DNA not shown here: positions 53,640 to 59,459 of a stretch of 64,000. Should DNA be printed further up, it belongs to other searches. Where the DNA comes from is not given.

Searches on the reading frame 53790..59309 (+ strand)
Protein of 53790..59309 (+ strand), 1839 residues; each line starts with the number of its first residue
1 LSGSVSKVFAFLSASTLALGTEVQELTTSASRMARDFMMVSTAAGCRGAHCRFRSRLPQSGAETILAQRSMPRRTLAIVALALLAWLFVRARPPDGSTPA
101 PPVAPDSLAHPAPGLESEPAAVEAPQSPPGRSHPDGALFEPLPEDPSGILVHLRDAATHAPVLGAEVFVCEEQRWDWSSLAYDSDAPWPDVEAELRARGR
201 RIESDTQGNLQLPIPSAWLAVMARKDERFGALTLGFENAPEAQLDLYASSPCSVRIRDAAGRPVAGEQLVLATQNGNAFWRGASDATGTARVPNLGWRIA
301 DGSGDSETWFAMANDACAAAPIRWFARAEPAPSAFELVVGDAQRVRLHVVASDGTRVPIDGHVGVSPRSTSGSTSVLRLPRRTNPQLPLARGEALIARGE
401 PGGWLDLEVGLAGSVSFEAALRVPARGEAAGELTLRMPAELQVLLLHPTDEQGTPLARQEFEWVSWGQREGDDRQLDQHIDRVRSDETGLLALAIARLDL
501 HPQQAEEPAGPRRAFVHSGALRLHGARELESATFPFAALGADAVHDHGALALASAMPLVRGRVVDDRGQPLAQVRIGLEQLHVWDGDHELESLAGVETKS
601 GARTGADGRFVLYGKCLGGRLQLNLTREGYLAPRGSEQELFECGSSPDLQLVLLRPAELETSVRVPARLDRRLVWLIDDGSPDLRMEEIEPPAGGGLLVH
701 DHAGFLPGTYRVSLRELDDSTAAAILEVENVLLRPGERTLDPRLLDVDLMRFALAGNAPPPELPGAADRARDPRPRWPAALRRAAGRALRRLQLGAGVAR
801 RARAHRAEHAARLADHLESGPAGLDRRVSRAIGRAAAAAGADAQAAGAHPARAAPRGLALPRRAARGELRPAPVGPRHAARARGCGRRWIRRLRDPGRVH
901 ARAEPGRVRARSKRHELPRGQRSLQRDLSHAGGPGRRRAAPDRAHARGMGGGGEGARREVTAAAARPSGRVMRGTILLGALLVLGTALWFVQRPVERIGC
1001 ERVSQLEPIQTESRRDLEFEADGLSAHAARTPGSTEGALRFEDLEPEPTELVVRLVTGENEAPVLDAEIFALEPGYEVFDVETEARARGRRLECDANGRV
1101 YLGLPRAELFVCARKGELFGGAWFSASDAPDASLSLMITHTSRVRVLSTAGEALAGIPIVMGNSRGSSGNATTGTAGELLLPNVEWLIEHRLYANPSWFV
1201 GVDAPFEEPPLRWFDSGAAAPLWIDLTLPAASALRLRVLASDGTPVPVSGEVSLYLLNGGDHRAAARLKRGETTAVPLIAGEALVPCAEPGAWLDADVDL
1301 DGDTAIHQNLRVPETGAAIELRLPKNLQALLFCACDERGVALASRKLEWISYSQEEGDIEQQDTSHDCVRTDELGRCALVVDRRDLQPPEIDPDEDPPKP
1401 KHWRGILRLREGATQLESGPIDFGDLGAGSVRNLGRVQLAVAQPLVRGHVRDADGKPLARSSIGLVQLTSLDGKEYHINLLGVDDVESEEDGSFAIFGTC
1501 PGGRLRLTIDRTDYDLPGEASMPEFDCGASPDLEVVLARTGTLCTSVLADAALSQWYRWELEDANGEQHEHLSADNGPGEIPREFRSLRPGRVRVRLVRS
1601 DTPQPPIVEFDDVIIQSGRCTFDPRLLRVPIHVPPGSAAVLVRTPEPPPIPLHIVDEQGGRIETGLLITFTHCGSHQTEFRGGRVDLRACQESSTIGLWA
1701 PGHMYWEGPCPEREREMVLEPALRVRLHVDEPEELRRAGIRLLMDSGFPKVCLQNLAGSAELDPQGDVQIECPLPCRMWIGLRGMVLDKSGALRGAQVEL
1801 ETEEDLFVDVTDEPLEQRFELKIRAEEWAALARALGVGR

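Call 18: search_protein_families(library=pfam, proteins=[window:53790-59309:+], max_evalue=0.001)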
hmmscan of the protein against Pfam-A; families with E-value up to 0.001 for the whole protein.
window:53790-59309:+ (1839 aa): 2 families
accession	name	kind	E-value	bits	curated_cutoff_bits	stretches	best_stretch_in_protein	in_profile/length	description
PF13620.12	CarboxypepD_reg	-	1.1e-16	61.4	32.3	0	559-632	2-61/82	Carboxypeptidase regulatory-like domain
PF02369.22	Big_1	-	2.2e-05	24.9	34.9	0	252-292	21-64/93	Bacterial Ig-like domain (group 1)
